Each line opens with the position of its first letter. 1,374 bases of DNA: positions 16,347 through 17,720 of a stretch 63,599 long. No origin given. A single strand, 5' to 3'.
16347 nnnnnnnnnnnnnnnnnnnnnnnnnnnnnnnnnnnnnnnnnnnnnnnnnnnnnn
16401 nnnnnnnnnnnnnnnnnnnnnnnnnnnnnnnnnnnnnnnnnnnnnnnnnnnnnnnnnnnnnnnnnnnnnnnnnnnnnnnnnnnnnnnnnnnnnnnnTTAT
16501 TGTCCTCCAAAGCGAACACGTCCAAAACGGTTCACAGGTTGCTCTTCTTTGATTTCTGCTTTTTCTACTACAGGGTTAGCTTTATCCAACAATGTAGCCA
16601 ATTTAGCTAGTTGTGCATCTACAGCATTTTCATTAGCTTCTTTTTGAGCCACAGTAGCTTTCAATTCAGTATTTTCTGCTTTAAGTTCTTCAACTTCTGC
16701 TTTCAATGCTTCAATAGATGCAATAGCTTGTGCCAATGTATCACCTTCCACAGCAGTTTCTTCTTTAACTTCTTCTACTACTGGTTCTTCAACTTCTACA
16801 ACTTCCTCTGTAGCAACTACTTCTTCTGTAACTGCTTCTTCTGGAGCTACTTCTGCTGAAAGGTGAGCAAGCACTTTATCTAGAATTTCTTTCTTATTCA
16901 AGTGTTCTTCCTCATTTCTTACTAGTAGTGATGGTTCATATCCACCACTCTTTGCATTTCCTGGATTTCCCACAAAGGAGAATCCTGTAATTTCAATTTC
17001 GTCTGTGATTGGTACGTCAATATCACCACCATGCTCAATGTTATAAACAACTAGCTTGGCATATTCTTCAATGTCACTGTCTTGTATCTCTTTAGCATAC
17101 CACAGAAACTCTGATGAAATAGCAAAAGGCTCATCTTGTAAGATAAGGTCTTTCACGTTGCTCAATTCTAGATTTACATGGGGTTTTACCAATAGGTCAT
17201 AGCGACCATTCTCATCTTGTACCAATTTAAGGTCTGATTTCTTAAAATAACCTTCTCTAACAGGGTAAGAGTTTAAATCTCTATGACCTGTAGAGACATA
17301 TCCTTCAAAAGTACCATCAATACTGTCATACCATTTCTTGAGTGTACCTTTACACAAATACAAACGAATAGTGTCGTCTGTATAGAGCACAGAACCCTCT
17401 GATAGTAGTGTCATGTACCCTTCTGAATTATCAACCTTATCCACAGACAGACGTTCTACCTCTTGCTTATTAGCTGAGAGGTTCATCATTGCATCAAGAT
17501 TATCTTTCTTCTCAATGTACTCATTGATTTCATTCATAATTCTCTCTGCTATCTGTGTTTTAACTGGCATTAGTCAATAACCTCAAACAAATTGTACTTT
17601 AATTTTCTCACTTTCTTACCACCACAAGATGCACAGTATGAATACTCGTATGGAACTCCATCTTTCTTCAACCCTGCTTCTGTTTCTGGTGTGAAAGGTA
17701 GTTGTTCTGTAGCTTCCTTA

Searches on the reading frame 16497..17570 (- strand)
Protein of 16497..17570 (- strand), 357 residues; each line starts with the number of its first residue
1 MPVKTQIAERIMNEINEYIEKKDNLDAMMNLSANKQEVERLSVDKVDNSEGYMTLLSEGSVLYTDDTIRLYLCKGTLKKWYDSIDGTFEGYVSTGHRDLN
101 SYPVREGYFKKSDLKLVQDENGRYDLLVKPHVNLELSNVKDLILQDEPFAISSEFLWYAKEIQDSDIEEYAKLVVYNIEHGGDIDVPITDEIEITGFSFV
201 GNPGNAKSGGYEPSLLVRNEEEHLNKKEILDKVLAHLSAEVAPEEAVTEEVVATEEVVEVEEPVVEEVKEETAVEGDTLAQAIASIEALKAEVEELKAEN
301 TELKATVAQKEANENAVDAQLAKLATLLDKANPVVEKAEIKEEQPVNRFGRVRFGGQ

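Call 38: search_protein_families(library=pfam, proteins=[window:16497-17570:-], max_evalue=0.01)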
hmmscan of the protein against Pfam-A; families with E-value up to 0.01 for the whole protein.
window:16497-17570:- (357 aa): 2 families
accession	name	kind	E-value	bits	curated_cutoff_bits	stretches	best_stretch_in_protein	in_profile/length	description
PF06005.17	ZapB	-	0.00076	20.3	31.5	1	280-323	14-57/71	Cell division protein ZapB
PF02183.23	HALZ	-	0.0036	17.9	28.1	0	286-308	14-36/43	Homeobox associated leucine zipper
